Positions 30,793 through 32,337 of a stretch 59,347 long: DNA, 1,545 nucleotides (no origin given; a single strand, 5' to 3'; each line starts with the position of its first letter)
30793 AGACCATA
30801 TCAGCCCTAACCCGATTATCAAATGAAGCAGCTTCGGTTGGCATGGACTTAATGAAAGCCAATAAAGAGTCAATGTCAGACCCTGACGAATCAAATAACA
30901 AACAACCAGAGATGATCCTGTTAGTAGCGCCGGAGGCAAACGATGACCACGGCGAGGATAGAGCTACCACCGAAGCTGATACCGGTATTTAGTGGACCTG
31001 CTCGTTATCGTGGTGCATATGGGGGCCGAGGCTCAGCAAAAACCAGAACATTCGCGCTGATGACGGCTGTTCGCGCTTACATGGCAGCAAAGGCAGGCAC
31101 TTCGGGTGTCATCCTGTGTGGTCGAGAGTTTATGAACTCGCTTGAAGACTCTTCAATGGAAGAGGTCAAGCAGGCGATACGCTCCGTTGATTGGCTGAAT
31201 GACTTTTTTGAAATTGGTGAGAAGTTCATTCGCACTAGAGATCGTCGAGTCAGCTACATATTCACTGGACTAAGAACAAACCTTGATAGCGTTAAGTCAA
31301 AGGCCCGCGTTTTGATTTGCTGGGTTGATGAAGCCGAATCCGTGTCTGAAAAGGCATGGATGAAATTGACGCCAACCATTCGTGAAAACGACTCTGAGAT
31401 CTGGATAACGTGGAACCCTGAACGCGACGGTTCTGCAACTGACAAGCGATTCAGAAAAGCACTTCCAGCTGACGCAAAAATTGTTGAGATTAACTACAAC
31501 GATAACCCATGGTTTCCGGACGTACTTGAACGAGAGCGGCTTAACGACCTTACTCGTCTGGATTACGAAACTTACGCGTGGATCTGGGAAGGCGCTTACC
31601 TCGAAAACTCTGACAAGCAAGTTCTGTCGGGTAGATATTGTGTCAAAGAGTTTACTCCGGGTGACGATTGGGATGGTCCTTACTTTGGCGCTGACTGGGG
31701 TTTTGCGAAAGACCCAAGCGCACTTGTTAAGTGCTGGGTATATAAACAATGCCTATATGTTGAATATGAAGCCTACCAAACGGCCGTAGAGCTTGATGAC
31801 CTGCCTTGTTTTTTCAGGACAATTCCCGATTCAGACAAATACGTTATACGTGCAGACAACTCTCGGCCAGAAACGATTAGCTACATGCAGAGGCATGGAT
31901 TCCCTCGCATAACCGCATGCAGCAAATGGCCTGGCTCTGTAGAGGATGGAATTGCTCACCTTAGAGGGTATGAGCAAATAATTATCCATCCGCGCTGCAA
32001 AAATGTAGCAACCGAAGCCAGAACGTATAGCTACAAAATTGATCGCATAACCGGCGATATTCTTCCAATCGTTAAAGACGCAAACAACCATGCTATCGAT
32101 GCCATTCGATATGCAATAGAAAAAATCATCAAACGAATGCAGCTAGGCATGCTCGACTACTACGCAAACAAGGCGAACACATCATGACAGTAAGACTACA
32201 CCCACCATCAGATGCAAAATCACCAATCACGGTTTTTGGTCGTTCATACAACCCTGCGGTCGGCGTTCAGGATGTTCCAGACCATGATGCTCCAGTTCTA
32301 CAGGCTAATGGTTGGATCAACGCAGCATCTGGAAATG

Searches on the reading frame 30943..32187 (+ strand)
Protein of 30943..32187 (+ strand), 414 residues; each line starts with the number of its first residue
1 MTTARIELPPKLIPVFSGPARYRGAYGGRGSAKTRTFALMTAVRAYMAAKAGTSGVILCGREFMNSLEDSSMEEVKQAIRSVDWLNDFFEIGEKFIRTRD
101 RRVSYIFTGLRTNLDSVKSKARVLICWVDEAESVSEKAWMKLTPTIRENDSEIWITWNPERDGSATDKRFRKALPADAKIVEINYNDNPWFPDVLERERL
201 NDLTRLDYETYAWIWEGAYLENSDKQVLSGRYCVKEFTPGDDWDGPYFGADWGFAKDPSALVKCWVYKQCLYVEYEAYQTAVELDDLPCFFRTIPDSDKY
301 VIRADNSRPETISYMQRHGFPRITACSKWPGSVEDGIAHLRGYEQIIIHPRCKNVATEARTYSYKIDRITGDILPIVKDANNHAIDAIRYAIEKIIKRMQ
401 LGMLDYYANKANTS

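Call 71: search_protein_families(library=phrogs, proteins=[window:30943-32187:+], max_evalue=0.00001)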
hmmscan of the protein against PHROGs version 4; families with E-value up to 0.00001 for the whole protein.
window:30943-32187:+ (414 aa): 5 families
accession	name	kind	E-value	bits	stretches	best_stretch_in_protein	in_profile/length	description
phrog_3717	-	head and packaging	8.6e-63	213.4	1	3-267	6-273/277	terminase large subunit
phrog_2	-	head and packaging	8.9e-48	164.6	1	13-399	271-596/807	terminase large subunit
phrog_6672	-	head and packaging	4.6e-41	140.8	1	269-401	5-135/145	terminase large subunit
phrog_5653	-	head and packaging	2.8e-26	93.5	1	247-398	33-183/199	terminase large subunit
phrog_18557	-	head and packaging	9.8e-09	36.2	1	328-401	6-79/88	terminase large subunit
